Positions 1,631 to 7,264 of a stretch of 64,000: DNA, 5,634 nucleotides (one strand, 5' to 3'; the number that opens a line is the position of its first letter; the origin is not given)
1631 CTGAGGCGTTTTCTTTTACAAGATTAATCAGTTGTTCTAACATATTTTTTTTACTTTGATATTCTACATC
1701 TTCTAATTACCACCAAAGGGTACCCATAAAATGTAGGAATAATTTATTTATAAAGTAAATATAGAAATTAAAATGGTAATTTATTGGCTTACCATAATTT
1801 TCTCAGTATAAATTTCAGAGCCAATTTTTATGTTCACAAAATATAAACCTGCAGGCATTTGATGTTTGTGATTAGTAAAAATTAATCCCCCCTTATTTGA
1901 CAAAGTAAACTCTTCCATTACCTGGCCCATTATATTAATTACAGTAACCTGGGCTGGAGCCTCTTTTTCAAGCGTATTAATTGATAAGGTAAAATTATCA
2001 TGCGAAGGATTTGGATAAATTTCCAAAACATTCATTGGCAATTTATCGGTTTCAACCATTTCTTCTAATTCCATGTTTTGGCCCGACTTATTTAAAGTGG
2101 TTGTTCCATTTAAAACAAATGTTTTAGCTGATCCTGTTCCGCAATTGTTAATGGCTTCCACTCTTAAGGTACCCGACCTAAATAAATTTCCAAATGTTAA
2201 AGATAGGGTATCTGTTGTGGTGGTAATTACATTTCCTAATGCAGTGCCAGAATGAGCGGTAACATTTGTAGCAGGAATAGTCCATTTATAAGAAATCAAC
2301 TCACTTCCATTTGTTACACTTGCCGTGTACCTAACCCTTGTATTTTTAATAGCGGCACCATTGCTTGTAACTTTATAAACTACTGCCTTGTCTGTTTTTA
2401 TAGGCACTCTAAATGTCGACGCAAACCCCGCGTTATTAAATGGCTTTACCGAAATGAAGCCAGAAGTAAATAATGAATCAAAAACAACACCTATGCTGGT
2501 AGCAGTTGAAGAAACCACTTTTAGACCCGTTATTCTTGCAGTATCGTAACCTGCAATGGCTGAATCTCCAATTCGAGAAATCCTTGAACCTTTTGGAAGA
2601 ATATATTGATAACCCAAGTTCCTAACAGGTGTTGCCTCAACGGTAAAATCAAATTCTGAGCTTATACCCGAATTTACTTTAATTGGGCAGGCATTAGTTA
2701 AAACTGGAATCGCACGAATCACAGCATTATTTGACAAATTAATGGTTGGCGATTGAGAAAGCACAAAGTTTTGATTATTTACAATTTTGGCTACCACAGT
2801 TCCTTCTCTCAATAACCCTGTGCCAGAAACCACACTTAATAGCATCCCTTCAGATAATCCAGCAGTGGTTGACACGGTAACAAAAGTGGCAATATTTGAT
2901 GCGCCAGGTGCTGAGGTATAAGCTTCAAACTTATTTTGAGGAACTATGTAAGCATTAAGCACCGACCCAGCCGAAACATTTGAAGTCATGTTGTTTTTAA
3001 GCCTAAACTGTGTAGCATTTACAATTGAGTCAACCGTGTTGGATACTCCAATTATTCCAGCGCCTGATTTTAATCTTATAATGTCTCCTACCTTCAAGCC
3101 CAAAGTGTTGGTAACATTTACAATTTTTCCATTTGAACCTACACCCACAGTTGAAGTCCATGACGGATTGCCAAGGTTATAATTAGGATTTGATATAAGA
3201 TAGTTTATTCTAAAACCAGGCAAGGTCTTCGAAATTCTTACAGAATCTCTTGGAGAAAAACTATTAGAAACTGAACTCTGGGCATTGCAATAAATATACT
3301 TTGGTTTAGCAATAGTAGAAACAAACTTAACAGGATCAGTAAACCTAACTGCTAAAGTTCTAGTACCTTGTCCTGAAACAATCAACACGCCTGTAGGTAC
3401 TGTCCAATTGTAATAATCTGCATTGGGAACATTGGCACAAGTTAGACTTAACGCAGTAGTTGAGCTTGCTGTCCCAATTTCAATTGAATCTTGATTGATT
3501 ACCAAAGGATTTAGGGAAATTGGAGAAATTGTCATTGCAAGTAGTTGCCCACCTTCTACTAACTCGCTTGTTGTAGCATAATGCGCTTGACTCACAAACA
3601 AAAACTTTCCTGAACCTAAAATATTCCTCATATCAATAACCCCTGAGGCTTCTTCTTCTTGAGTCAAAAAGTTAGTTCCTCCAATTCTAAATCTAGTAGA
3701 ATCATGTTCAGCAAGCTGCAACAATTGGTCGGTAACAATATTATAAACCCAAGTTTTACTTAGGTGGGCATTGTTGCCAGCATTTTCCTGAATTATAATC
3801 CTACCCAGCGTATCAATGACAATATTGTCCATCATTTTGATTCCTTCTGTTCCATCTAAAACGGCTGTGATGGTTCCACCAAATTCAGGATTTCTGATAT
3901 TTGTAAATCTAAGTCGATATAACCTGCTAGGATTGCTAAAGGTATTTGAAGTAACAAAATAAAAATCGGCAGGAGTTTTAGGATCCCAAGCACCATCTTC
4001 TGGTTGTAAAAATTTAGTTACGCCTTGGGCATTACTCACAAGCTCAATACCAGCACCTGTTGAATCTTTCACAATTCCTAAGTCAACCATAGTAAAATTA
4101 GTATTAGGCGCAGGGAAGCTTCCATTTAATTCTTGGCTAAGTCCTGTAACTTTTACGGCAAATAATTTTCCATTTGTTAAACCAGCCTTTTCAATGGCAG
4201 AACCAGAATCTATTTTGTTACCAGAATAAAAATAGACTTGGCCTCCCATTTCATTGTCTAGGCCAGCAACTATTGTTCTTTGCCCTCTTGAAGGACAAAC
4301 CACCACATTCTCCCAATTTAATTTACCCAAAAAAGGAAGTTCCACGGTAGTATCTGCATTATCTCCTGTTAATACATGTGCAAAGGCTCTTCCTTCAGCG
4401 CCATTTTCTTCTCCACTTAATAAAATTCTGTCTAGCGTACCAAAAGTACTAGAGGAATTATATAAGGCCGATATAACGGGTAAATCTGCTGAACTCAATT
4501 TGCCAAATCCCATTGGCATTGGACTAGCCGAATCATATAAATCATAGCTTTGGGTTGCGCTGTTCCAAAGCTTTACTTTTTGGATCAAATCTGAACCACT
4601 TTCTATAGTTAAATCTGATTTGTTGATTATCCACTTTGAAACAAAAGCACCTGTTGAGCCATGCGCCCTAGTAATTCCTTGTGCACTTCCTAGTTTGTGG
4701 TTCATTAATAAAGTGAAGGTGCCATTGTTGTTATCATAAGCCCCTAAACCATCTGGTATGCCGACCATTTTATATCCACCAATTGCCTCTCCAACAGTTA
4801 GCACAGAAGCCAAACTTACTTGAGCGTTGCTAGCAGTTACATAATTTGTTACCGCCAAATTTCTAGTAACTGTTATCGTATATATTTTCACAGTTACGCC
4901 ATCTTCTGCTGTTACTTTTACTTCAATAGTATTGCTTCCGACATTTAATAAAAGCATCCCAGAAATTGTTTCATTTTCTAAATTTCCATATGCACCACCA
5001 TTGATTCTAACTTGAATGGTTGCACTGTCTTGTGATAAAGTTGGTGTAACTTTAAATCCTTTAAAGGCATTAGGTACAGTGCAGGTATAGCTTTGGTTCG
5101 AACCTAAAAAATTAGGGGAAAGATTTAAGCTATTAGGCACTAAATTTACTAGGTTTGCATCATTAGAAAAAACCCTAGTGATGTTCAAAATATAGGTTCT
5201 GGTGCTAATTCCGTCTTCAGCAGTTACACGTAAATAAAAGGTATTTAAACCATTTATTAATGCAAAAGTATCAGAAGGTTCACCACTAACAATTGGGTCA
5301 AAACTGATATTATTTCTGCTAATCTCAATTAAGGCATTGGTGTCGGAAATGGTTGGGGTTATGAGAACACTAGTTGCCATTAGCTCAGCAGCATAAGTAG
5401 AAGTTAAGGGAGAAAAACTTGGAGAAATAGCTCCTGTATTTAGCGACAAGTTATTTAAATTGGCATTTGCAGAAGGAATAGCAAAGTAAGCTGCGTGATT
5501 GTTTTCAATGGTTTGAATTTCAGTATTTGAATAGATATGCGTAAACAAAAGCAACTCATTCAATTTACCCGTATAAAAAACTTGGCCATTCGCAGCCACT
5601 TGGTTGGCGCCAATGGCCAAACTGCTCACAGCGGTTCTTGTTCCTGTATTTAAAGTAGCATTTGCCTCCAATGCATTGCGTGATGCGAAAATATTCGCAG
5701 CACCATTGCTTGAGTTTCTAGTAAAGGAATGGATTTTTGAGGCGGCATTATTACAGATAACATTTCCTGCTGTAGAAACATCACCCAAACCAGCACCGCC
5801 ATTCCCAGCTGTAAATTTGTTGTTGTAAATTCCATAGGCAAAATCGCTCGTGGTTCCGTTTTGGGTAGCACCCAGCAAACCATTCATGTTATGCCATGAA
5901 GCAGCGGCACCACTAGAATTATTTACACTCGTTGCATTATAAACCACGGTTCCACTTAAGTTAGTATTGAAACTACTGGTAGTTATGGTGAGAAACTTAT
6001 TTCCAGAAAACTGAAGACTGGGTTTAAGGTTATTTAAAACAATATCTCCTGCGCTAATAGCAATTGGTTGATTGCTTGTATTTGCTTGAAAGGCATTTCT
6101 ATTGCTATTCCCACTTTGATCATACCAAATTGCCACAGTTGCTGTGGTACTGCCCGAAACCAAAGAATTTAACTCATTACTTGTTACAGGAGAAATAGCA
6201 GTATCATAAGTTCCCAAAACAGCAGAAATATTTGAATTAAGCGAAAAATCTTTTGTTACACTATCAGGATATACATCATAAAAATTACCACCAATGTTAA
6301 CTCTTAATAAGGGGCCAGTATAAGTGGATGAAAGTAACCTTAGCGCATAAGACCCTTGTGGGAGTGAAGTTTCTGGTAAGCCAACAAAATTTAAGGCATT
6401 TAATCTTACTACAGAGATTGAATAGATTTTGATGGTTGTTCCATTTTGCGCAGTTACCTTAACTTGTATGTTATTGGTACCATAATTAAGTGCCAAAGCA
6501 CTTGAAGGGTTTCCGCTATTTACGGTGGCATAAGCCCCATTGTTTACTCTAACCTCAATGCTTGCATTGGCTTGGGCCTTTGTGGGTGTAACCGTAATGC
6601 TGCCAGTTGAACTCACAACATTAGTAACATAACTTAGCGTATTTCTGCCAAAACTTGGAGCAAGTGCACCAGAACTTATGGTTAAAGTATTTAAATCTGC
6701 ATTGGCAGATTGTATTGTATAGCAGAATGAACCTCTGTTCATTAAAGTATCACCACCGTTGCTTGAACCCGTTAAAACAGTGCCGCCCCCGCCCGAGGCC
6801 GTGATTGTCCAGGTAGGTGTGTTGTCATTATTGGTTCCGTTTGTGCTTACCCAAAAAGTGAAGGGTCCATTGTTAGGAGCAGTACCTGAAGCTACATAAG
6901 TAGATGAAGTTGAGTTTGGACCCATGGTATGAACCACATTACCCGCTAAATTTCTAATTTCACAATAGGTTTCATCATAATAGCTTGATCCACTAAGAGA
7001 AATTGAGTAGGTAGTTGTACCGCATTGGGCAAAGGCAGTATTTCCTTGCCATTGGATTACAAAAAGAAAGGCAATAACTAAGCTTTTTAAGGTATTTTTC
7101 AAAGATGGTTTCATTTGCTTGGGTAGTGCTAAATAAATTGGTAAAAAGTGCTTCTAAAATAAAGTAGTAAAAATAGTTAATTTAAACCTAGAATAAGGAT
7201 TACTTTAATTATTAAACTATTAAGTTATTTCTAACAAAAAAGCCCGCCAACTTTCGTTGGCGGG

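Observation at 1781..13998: Tandem paralogous giant T9SS cargo proteins sharing a roughly 1000-aa C-terminal half but with different N-terminal 'warheads'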

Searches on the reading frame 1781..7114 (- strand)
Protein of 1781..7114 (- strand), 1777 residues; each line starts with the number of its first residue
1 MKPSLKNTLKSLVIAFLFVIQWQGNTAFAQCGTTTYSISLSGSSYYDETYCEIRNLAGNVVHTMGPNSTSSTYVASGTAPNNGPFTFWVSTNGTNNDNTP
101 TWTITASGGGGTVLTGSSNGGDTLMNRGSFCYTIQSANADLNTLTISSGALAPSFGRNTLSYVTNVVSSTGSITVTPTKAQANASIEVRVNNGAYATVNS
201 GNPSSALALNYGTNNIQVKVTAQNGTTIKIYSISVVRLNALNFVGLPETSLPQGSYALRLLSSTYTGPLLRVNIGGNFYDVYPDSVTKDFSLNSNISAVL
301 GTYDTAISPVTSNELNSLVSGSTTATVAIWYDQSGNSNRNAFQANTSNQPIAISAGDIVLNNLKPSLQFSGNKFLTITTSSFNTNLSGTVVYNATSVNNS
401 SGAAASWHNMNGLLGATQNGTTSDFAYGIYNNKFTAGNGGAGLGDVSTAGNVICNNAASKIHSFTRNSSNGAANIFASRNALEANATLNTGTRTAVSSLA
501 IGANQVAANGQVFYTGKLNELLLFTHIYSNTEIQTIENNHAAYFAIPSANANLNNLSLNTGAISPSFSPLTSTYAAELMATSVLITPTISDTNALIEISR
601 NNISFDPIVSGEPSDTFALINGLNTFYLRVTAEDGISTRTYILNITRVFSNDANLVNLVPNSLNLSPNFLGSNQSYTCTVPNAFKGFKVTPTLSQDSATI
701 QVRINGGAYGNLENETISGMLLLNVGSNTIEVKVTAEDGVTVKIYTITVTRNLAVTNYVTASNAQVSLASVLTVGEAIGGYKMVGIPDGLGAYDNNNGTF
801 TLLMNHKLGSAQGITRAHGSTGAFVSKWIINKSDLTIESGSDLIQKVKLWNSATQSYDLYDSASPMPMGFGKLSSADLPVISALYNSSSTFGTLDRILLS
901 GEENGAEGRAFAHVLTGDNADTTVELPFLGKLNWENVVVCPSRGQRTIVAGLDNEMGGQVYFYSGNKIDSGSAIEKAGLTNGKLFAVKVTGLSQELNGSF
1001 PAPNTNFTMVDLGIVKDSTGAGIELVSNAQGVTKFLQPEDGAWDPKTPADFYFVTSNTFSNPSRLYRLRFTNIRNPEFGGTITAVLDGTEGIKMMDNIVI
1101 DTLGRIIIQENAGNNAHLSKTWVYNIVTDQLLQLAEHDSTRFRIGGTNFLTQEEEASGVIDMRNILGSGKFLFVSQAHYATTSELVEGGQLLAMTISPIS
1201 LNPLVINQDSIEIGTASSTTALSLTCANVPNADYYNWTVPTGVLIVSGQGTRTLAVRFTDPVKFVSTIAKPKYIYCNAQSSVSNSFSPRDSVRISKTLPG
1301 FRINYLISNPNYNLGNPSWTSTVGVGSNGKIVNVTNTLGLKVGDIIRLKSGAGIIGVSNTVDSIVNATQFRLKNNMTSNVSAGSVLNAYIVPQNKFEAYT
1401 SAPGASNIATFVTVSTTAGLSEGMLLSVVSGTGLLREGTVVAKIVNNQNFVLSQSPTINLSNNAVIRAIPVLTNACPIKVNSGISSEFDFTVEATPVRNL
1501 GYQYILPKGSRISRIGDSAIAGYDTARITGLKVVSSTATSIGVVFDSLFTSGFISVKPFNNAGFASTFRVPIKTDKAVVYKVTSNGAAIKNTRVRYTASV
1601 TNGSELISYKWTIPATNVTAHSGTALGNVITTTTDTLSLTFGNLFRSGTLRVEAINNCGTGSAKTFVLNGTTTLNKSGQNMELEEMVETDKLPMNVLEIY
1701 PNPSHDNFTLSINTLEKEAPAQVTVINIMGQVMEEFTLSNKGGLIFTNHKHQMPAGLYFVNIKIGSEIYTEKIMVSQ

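Call 5: search_protein_families(library=pfam, proteins=[window:1781-7114:-], max_evalue=0.01)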
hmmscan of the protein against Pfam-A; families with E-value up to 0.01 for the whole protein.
window:1781-7114:- (1777 aa): 5 families
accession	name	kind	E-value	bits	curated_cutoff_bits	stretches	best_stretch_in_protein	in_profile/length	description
PF12733.13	Cadherin-like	-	3.8e-34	117.4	24.2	3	143-237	3-88/89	Cadherin-like beta sandwich domain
PF19408.5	PKD_6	-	9.2e-11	42.4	25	2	1219-1260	18-59/82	PKD-like domain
PF18962.6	Por_Secre_tail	-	1.3e-09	38.7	27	1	1699-1775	1-75/75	Secretion system C-terminal sorting domain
PF09136.16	Glucodextran_B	-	2.9e-06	27.6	27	0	172-230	18-75/83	Glucodextranase, domain B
PF19755.4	DUF6242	-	0.0016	18.7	29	0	581-645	56-118/217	Domain of unknown function (DUF6242)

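Call 8: search_protein_families(library=ncbifam, proteins=[window:1781-7114:-], max_evalue=0.01)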
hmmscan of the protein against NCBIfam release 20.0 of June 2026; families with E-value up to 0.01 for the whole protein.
window:1781-7114:- (1777 aa): 1 family
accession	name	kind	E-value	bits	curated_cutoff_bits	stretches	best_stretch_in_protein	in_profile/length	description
TIGR04183.1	Por_Secre_tail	domain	4.7e-12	45.7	23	1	1699-1775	1-71/72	T9SS type A sorting domain-containing protein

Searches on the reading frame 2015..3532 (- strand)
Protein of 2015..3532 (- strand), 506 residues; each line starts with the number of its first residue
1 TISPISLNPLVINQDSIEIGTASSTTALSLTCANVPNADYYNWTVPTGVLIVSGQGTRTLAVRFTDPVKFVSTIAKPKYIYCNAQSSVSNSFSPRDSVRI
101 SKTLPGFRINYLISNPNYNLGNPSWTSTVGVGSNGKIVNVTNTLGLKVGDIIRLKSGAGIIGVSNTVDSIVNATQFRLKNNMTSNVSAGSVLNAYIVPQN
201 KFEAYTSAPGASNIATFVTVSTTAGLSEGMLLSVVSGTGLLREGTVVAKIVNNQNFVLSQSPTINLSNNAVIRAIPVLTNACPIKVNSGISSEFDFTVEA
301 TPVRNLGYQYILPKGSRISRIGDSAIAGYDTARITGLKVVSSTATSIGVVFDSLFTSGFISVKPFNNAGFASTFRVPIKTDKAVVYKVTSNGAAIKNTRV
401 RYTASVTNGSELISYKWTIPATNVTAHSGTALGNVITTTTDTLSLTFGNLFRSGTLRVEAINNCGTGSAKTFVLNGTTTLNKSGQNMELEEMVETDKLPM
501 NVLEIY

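Call 13: search_protein_families(library=pfam, proteins=[window:2015-3532:-], max_evalue=5)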
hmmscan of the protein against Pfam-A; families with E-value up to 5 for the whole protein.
window:2015-3532:- (506 aa): 2 families
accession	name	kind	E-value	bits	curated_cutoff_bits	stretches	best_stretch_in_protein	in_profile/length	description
PF19408.5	PKD_6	-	2e-15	57.4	25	2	25-66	18-59/82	PKD-like domain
PF24149.1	K1-lyase_Rider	-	0.57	11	27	1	131-168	9-46/89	K1 capsule-specific polysaccharide lyase, Rider domain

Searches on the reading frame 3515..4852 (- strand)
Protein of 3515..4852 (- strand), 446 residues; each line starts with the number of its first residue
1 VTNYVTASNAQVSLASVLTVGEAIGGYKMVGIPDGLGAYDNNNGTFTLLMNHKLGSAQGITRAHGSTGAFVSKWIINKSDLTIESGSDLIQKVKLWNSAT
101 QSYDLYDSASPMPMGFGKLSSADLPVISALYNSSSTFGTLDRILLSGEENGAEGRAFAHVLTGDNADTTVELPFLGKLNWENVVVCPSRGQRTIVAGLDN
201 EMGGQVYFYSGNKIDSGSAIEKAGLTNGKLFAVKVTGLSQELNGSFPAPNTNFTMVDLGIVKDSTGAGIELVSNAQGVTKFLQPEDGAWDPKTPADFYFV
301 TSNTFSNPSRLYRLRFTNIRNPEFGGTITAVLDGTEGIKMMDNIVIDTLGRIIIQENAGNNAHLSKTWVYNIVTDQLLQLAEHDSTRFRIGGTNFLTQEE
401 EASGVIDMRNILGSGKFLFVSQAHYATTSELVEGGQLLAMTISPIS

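Call 13: search_protein_families(library=pfam, proteins=[window:3515-4852:-], max_evalue=5)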
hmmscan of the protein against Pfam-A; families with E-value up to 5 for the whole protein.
window:3515-4852:- (446 aa): 2 families
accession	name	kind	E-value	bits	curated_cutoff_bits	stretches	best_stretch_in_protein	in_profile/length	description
PF05787.19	PhoX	-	5.2e-06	26.3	24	2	168-307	227-369/515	Alkaline phosphatase PhoX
PF24239.1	DUF7447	-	0.06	14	24.1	1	285-318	30-63/89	Family of unknown function (DUF7447)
